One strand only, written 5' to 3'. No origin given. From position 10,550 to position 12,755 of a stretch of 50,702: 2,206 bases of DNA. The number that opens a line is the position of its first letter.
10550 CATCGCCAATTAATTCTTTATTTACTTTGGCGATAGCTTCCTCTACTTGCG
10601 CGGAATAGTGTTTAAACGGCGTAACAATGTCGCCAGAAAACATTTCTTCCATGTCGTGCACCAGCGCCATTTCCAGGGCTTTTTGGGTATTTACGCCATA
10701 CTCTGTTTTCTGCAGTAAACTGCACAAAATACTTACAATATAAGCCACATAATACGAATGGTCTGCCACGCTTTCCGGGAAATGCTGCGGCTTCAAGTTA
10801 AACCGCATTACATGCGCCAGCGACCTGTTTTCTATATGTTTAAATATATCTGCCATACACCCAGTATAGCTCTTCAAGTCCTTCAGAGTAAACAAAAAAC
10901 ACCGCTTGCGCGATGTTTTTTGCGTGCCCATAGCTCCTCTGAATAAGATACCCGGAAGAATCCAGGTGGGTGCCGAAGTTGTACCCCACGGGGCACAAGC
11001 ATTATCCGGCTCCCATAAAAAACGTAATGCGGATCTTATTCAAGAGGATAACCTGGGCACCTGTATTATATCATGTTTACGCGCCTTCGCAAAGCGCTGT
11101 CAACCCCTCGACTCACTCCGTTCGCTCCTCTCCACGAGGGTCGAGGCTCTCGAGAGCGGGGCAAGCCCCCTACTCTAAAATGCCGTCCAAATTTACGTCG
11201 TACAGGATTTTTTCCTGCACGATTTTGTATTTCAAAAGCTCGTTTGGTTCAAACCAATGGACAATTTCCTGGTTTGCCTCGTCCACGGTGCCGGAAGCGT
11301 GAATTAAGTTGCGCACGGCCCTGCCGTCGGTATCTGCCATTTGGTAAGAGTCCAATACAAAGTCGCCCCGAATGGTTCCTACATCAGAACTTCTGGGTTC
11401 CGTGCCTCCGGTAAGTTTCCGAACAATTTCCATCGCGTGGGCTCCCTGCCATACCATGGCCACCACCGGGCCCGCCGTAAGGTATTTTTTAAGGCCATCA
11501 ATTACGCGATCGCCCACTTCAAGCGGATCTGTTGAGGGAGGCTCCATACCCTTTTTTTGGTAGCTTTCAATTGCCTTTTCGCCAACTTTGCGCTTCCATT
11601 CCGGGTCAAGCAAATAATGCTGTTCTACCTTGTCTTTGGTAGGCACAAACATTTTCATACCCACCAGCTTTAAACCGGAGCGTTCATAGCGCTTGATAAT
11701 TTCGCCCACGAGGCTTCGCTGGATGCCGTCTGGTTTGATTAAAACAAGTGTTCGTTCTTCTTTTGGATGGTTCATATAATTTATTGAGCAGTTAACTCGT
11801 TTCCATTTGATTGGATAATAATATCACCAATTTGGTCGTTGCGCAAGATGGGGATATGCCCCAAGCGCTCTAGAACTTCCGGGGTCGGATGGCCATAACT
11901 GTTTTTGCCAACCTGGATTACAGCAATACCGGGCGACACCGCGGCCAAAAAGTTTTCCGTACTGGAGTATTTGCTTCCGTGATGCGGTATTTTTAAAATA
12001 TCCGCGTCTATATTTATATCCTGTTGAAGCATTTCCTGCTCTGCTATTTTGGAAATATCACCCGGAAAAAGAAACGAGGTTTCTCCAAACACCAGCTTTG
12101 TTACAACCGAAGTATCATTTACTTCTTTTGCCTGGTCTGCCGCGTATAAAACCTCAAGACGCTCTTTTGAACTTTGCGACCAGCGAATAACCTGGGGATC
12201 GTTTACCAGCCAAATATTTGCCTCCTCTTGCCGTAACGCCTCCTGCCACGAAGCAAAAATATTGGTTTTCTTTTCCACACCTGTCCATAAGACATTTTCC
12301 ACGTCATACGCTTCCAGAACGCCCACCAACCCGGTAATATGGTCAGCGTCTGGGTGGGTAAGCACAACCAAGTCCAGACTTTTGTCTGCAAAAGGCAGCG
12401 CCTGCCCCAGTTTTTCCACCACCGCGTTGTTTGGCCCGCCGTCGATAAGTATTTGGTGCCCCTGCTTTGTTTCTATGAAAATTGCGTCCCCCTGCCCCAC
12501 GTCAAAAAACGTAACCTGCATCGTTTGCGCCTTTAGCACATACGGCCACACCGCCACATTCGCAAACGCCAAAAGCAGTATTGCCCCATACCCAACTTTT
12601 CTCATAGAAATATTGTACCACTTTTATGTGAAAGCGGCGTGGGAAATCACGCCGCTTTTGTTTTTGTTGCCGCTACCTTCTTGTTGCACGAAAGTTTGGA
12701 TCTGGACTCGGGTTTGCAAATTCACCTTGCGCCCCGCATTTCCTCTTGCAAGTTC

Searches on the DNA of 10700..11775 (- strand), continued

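Call 58: search_rna_families(source=L005, start=4740, end=5000, threshold=evalue, max_evalue=1, show_alignments=1)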
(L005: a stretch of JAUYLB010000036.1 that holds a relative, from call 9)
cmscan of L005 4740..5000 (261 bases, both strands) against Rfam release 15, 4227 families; matches with E-value up to 1: 2.
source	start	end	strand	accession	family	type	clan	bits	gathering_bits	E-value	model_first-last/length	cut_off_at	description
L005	4805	4928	+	RF00013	6S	Gene;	-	18.6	46.4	0.065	1-187/187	no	6S / SsrS RNA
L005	4863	4976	+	RF01408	sraL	Gene; sRNA;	-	17.9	39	0.049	1-142/142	no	sraL Hfq binding RNA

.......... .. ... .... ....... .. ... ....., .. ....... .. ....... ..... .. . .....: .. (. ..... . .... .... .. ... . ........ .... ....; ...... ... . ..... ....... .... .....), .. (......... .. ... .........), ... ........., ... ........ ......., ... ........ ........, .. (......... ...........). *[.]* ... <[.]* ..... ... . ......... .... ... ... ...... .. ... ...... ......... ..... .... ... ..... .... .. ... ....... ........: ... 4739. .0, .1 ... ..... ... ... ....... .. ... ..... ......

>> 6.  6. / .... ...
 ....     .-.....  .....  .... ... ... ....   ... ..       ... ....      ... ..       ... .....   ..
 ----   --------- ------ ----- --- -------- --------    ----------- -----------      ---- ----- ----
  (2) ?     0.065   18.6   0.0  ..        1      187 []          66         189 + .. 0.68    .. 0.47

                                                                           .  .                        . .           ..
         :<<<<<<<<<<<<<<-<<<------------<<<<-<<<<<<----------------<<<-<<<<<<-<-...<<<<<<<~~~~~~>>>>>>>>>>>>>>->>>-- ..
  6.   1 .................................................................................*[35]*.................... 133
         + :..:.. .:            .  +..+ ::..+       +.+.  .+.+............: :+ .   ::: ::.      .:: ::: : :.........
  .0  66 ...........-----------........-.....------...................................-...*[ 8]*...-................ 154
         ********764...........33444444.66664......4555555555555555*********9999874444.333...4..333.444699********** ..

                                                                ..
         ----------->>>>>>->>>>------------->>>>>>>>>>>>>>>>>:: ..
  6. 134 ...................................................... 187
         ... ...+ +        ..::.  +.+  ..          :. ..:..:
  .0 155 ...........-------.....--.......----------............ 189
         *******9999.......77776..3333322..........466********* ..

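Call 67: build_rna_model(alignment_id=A5)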
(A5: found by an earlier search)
Model R2 built from alignment A5 (44 sequences, 207 columns); structure: stored with the alignment.
model positions 116; base pairs 32; branch points 1; effective number of sequences 5.93; information 0.59 bits per position. Calibrated on 0.2 Mb of random sequence (short: E-values are rough).
structure used (alignment columns):
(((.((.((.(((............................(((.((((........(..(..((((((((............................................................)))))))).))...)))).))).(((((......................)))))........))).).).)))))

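Call 68: search_with_rna_model(model_id=R2, source=L097, max_evalue=10, filters=off, show_alignments=1)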
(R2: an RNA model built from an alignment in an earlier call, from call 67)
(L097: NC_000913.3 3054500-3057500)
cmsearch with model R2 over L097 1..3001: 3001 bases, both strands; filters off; matches with E-value up to 10: 7.
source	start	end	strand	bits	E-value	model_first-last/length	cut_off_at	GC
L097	2077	2117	-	8.1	1.3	1-116/116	no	0.59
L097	2383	2430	-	8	1.5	1-116/116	no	0.35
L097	160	196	+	6.2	4.4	1-116/116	no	0.51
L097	823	920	-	5.9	5.5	1-116/116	no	0.49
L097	1410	1496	-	5.6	6.4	1-116/116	no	0.36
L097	1190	1221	-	5.3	8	1-116/116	no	0.53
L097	2635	2657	-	5.1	8.7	1-116/116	no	0.7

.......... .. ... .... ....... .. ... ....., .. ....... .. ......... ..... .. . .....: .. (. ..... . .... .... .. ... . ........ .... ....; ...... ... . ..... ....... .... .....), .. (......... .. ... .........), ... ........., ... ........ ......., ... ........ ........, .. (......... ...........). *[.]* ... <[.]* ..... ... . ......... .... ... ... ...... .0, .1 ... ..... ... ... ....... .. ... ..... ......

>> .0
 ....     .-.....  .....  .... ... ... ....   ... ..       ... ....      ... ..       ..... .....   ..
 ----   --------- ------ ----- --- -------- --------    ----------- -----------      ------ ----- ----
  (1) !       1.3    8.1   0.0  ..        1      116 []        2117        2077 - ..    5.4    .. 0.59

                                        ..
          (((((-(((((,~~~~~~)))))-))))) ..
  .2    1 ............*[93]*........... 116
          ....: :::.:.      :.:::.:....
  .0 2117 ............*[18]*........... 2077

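Call 69: search_with_rna_model(model_id=R2, sources=[window, L002, L003, L011, L013, L015, L019, L029, L035, L036, L038, L039, L040, L043, L047, L050, L068, L070, L072, L078, L081, L082, L086, L087, L088, L091, L094, L095, L096], max_evalue=0.1)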
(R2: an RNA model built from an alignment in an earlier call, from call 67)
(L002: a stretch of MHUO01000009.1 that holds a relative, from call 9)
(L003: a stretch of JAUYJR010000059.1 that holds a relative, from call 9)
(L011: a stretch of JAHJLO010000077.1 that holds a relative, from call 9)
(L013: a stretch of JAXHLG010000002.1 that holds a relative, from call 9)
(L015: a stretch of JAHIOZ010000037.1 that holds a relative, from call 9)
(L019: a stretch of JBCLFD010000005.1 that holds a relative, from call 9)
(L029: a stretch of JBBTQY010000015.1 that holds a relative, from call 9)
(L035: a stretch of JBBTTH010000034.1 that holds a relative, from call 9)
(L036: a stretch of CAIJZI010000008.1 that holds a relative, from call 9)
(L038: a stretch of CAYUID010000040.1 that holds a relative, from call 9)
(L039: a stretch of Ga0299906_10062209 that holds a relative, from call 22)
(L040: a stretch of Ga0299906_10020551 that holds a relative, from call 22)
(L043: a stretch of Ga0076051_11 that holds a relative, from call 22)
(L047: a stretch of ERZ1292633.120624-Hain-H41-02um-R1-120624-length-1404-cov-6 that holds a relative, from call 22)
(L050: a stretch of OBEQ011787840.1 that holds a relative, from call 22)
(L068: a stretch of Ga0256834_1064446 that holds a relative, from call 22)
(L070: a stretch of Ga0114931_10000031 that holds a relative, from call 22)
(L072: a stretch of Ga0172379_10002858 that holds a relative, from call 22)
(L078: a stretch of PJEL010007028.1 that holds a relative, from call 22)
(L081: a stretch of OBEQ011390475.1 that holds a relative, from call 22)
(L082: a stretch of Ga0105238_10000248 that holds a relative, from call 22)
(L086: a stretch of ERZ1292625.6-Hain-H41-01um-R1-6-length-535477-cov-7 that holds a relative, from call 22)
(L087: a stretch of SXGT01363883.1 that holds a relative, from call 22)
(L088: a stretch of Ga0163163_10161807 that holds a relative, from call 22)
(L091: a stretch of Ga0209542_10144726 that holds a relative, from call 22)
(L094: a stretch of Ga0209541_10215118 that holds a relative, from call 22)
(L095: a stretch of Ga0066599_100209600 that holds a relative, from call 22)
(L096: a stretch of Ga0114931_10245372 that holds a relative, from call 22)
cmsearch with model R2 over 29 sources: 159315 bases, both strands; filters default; matches with E-value up to 0.1: 5.
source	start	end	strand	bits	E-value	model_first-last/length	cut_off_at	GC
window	10935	11048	-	77.6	8.1e-18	1-116/116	no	0.49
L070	2744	2869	+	33.4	9.3e-06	1-116/116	no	0.48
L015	3700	3816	+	31.2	3.7e-05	1-116/116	no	0.37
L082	2624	2752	+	22.7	0.0075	1-116/116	no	0.53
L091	377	473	+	21.2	0.02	1-116/116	no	0.51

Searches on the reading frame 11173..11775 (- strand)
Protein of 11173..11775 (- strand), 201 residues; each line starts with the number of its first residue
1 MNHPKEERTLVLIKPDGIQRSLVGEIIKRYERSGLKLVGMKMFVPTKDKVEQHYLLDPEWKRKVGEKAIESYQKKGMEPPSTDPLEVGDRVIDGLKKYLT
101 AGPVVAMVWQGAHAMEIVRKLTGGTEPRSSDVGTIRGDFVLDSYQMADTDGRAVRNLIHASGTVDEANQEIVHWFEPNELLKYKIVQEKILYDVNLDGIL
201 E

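Call 9: find_related_loci(query=window:11173-11775:-, collection=genome_contigs, flank=3000)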
Query window:11173-11775:- (201 aa) in genome_contigs; peptide patterns used: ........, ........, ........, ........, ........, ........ (x = any residue, [..] = any of these).
66 stretches matched a pattern; 38 encode a relative of the query (tblastn E <= 1e-3); 38 distinct loci.
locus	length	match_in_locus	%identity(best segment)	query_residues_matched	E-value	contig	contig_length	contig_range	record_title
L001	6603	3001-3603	82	1-201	1e-111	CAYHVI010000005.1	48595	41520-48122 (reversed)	MAG TPA_asm: uncultured Candidatus Saccharibacteria bacterium isolate ERP119705_co17_966 genome assembly, contig: NODE_6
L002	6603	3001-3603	81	1-201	2e-111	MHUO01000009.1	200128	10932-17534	MAG: Candidatus Wildermuthbacteria bacterium RIFOXYD1_FULL_50_12 rifoxyd1_full_scaffold_194, whole genome shotgun sequen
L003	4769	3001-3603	78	1-201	1e-110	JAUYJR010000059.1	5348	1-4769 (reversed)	MAG: bacterium isolate C24_metabat.bin.158 C24_k141_241928, whole genome shotgun sequence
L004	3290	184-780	79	3-201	4e-111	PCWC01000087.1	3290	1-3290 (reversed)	MAG: Parcubacteria group bacterium CG11_big_fil_rev_8_21_14_0_20_39_22 CG11_8_21_14_0.20_scaffold_24381_c, whole genome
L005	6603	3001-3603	77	1-201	6e-108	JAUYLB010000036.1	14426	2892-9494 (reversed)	MAG: bacterium isolate C24_metabat.bin.233 C24_k141_800644, whole genome shotgun sequence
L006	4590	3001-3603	77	1-201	1e-106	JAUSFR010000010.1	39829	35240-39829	MAG: bacterium isolate E14_maxbin.342_sub E14_k141_1170713, whole genome shotgun sequence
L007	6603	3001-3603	75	1-201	7e-106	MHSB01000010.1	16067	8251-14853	MAG: Candidatus Taylorbacteria bacterium RIFCSPLOWO2_01_FULL_50_130 rifcsplowo2_01_scaffold_16055, whole genome shotgun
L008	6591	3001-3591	76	1-197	2e-104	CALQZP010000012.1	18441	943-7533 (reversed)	MAG: Candidatus Nomurabacteria bacterium isolate MaH-04nov19-71 genome assembly, contig: MaH-04nov19-C7675, whole genome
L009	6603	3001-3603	74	1-201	3e-104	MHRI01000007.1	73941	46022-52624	MAG: Candidatus Taylorbacteria bacterium RIFCSPHIGHO2_01_FULL_51_15 rifcsphigho2_01_scaffold_1369, whole genome shotgun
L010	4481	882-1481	74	2-201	2e-102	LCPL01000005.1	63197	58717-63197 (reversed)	MAG: Parcubacteria group bacterium GW2011_GWC2_48_17 UY29_C0005, whole genome shotgun sequence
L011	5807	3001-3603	71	1-201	6e-100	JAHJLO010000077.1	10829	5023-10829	MAG: Patescibacteria group bacterium isolate Old_saline.mb.14 Old_saline.mb.14_k141_773849, whole genome shotgun sequenc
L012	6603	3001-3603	68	1-201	5e-99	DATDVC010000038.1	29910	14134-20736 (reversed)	MAG TPA_asm: Candidatus Paceibacterota bacterium isolate SMAG_U8074 k141_430725, whole genome shotgun sequence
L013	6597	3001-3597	71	3-201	6e-99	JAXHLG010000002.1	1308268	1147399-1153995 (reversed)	MAG: Candidatus Moraniibacteriota bacterium isolate Salar_de_Ascotan_soil_MAG_ASO1 contig_5779_polypolish, whole genome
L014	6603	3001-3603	70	1-201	4e-98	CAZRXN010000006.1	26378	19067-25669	MAG TPA_asm: uncultured Candidatus Saccharibacteria bacterium isolate SRP263527_co1_207 genome assembly, contig: NODE_14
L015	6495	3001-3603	69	1-201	7e-98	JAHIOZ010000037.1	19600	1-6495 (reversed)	MAG: Patescibacteria group bacterium isolate KR13_S3.mb.34 KR13_S3.mb.34_k141_180551, whole genome shotgun sequence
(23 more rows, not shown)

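Call 22: find_related_loci(query=window:11173-11775:-, collection=metagenome_contigs, flank=2000)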
Query window:11173-11775:- (201 aa) in metagenome_contigs; peptide patterns used: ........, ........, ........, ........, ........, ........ (x = any residue, [..] = any of these).
111 stretches matched a pattern; 58 encode a relative of the query (tblastn E <= 1e-3); 58 distinct loci.
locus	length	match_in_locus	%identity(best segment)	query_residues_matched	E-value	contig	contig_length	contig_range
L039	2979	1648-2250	96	1-201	3e-135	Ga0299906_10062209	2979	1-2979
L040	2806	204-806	94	1-201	3e-131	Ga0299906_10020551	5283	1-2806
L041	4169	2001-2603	87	1-201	1e-117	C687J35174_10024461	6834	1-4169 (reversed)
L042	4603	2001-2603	87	1-201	2e-117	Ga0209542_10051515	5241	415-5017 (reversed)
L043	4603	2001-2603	81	1-201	2e-111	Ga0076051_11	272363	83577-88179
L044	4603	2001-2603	81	1-201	2e-111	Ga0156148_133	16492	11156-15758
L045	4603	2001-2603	82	1-201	1e-111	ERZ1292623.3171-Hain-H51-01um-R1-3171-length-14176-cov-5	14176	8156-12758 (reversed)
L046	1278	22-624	81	1-201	2e-120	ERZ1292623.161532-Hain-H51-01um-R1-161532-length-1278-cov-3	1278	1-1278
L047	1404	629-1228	78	2-201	2e-117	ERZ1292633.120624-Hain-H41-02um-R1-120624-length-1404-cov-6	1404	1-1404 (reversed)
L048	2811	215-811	79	3-201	7e-111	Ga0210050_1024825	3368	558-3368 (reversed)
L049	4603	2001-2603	77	1-201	2e-106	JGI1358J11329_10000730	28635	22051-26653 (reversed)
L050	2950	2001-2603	76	1-201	2e-109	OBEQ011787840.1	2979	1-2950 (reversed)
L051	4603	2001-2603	76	1-201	4e-106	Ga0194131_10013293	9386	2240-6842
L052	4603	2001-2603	76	1-201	1e-105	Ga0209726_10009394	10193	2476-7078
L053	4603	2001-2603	75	1-201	7e-106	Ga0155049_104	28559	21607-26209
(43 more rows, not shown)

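Call 50: search_protein_families(library=pfam, proteins=[window:11173-11775:-, L001:3812-4366:+], max_evalue=0.01)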
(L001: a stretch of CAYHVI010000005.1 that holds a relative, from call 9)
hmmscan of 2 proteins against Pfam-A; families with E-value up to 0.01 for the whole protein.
window:11173-11775:- (201 aa): 2 families
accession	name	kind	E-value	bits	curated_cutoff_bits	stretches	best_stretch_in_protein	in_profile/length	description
PF00334.24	NDK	-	7.8e-36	123.4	27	2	93-179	58-134/135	Nucleoside diphosphate kinase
PF01701.23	PSI_PsaJ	-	0.0031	18.4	22.4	1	93-109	2-18/37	Photosystem I reaction centre subunit IX / PsaJ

L001:3812-4366:+ (185 aa): 3 families
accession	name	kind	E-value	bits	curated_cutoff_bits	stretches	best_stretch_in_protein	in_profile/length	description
PF12917.13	YfbR-like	-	3.7e-35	121.7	25.9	1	12-173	8-169/182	5'-deoxynucleotidase YfbR-like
PF13023.12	HD_3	-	1.6e-22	80.6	22.5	1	15-156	6-142/165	HD domain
PF01966.28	HD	-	3.2e-06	27.9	22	1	30-140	1-114/116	HD domain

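Call 72: search_protein_families(library=pfam, proteins=[L006:3927-4349:+, L008:4268-5716:+], max_evalue=0.01)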
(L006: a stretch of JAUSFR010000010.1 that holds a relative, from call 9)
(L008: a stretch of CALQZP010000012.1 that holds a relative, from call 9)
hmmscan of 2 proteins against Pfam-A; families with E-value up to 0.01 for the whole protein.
L006:3927-4349:+ (141 aa): 0 families

L008:4268-5716:+ (483 aa): 5 families
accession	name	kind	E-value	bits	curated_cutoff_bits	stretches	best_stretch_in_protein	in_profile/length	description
PF10996.14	Beta-Casp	-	5.5e-34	117.7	27.7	1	271-396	1-120/120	Beta-Casp domain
PF00753.33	Lactamase_B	-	2.2e-08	34.7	22.7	1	38-152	9-97/196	Metallo-beta-lactamase superfamily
PF16661.11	Lactamase_B_6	-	1e-07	32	27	1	40-182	2-151/193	Metallo-beta-lactamase superfamily domain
PF12706.13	Lactamase_B_2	-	2.7e-06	27.6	27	1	47-114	3-71/200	Beta-lactamase superfamily domain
PF07521.17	RMMBL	-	8.3e-06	26.2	21.6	1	410-473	2-63/63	Zn-dependent metallo-hydrolase RNA specificity domain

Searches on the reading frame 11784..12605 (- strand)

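Call 50: search_protein_families(library=pfam, proteins=[window:11784-12605:-], max_evalue=0.01)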
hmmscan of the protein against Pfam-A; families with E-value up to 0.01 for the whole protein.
window:11784-12605:- (274 aa): 3 families
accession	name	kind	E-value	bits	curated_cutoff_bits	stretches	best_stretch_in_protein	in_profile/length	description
PF00753.33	Lactamase_B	-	7.5e-16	59.1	22.7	1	35-233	2-195/196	Metallo-beta-lactamase superfamily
PF12706.13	Lactamase_B_2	-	3.8e-06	27.1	27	1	50-120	1-73/200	Beta-lactamase superfamily domain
PF25281.1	MBL_MAP1B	-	0.00058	19.4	37.6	1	31-99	23-87/279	MAP1B MBL-like domain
